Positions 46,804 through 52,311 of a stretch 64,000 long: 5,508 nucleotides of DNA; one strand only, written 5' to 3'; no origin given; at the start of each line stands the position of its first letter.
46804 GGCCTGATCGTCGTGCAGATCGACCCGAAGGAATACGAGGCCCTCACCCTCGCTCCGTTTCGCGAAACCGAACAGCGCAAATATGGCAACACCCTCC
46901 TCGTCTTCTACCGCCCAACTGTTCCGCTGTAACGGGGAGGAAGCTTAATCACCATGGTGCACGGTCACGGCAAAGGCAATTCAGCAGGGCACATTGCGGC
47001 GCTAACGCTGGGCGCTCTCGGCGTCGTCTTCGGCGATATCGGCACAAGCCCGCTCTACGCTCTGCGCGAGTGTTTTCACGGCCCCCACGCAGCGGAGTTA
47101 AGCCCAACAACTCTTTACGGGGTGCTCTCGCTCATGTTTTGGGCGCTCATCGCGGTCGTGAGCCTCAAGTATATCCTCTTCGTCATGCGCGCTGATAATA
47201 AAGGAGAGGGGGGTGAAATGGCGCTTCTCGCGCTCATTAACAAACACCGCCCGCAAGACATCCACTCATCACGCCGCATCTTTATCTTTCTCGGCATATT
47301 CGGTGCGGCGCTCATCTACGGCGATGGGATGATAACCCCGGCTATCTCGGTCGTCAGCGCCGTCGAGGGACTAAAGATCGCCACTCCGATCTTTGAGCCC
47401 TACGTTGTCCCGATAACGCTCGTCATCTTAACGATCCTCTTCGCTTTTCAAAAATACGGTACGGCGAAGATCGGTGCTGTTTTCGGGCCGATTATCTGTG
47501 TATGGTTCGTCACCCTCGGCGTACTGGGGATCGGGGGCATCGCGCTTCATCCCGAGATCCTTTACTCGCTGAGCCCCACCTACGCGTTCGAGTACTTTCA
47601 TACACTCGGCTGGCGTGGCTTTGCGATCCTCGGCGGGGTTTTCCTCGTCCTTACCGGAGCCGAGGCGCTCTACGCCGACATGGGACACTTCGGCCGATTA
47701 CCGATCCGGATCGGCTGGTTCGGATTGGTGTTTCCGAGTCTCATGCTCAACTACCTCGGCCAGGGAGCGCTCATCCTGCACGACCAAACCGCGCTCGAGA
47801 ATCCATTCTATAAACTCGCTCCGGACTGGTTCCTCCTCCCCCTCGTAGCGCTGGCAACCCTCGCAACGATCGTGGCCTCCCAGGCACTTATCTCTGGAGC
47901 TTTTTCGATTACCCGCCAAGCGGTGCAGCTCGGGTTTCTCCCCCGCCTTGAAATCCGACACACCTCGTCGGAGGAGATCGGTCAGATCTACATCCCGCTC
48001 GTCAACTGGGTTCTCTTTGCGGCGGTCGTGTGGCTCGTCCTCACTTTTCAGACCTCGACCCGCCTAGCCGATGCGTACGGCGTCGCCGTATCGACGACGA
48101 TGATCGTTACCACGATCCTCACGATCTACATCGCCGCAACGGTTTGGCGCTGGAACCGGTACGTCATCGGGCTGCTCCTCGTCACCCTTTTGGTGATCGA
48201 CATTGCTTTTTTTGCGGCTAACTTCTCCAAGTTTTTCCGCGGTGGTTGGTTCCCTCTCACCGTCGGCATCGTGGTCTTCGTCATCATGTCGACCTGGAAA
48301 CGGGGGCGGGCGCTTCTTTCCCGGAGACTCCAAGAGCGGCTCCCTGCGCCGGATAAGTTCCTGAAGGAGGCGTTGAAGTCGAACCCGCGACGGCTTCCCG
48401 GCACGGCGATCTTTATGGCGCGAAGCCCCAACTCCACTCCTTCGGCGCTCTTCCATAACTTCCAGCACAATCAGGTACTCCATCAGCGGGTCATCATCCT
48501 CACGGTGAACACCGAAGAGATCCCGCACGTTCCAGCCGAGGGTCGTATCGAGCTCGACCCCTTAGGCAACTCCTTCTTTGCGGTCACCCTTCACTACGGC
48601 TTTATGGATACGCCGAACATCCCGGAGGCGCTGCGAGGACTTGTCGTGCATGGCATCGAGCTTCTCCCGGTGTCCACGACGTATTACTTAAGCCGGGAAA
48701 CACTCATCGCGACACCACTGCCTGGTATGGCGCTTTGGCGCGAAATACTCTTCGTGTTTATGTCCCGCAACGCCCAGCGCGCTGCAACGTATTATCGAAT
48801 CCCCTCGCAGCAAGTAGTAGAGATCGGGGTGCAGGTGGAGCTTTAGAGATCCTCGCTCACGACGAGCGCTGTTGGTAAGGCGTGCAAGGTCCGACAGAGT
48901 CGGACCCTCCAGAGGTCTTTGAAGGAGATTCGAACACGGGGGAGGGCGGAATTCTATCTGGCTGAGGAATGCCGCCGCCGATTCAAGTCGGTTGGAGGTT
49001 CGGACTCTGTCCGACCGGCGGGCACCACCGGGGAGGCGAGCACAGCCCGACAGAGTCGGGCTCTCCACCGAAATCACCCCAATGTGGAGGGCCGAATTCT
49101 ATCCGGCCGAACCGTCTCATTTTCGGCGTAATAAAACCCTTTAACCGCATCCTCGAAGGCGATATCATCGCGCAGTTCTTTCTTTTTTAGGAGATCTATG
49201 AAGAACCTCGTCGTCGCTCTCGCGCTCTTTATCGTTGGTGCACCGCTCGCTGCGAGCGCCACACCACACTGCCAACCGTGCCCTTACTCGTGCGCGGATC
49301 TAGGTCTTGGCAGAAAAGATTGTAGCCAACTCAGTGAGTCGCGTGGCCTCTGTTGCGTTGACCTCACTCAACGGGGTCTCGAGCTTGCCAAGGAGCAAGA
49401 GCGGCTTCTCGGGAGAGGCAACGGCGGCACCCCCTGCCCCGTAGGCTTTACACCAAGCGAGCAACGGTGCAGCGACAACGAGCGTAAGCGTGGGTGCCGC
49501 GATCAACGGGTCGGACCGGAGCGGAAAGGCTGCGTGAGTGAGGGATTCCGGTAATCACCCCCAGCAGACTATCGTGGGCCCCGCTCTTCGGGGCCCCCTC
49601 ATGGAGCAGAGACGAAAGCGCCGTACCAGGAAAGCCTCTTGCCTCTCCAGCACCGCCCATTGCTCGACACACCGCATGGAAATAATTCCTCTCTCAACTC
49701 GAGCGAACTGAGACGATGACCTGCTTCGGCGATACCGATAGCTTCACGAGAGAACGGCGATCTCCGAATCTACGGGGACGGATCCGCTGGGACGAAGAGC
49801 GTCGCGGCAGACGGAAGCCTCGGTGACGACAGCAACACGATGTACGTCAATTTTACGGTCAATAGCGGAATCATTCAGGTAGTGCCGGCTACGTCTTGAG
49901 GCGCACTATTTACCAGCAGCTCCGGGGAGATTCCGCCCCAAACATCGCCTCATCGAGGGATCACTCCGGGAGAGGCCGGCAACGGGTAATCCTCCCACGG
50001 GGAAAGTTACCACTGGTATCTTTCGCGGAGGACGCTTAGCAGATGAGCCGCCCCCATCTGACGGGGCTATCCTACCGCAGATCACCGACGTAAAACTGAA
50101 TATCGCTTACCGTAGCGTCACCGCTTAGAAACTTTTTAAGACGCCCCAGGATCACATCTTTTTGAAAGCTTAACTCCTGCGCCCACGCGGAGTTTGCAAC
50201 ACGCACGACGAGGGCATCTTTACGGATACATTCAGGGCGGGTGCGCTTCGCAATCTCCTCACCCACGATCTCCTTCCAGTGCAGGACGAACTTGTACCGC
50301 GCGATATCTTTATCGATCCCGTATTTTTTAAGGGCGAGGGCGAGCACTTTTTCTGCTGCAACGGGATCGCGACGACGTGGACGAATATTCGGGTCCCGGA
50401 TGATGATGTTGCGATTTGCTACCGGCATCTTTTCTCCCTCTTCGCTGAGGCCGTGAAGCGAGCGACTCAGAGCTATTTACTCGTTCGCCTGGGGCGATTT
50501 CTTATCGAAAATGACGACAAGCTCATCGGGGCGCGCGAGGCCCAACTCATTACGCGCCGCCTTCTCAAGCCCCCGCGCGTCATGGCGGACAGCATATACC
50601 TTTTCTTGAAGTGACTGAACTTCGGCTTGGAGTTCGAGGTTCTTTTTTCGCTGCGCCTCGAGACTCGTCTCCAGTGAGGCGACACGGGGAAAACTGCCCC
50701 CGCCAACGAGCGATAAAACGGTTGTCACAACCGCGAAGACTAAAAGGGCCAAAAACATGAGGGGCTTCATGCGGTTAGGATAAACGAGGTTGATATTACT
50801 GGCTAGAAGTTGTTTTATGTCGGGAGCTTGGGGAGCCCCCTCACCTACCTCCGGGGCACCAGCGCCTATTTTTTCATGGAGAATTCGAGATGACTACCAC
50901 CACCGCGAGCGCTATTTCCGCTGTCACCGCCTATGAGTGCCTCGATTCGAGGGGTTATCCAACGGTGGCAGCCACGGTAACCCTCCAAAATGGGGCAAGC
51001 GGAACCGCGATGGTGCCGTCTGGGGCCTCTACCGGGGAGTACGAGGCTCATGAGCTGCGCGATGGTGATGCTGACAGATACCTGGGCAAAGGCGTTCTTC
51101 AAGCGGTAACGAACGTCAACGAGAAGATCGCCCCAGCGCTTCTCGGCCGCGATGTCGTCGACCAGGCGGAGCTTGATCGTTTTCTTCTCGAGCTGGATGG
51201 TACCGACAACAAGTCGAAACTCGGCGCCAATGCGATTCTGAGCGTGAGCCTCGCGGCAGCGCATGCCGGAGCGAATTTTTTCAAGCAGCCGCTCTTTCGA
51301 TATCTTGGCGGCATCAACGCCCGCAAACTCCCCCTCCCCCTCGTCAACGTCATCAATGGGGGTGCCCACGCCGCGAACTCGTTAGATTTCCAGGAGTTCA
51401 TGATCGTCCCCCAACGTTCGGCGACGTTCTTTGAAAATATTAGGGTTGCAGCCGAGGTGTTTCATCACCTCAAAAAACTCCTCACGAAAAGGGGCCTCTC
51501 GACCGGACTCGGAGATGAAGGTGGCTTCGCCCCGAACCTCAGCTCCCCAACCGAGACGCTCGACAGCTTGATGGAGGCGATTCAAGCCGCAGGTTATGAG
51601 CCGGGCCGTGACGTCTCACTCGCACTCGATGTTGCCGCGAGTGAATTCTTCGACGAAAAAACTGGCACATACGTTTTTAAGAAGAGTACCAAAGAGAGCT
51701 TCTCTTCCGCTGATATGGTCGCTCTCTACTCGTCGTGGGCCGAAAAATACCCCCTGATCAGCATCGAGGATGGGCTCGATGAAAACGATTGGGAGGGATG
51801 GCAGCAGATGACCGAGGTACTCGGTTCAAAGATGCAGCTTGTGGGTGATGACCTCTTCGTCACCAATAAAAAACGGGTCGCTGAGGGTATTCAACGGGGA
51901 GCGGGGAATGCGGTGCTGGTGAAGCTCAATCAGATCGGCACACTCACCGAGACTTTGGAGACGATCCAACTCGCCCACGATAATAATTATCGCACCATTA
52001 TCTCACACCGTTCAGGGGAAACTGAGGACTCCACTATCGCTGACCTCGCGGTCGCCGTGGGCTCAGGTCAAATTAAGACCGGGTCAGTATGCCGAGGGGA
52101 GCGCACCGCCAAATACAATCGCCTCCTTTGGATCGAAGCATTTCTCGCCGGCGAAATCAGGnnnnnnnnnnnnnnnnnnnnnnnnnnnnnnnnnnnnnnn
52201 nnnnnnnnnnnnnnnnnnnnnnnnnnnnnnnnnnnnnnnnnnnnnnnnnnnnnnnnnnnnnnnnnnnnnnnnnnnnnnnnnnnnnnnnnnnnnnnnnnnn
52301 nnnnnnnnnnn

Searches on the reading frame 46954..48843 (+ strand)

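Call 18: search_protein_families(library=pfam, proteins=[window:46954-48843:+], max_evalue=0.001)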
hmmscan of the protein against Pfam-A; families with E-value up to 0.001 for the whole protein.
window:46954-48843:+ (630 aa): 2 families
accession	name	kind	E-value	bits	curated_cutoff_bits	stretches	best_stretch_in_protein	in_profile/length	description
PF02705.21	K_trans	-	1.1e-187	624.5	24.8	1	17-469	1-451/454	K+ potassium transporter integral membrane domain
PF22776.1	K_trans_C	-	3.8e-50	170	24.8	1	482-630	1-151/151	K+ potassium transporter C-terminal domain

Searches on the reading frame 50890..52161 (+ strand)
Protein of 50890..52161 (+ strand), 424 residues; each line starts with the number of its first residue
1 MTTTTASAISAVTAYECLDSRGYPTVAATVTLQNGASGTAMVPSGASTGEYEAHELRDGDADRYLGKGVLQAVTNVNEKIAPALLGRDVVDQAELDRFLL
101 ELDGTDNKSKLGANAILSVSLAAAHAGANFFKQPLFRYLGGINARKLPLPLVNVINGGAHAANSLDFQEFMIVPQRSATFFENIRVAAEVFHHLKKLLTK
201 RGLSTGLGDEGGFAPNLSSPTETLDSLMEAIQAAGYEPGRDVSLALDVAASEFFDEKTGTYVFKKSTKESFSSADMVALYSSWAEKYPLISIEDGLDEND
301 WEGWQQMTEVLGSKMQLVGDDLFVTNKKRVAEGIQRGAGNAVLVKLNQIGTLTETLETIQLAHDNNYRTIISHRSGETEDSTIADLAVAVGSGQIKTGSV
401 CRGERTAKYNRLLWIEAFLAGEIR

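Call 18: search_protein_families(library=pfam, proteins=[window:50890-52161:+], max_evalue=0.001)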
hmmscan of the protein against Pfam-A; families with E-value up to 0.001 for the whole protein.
window:50890-52161:+ (424 aa): 3 families
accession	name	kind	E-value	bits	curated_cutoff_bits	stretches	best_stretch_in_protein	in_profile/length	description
PF00113.28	Enolase_C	-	1.7e-114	382.5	21.5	1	146-420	3-282/296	Enolase, C-terminal TIM barrel domain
PF03952.21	Enolase_N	-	3.6e-54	182.9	35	1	9-139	1-131/131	Enolase, N-terminal domain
PF13378.12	MR_MLE_C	-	0.00073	19.7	29.4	0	275-394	59-173/219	Enolase C-terminal domain-like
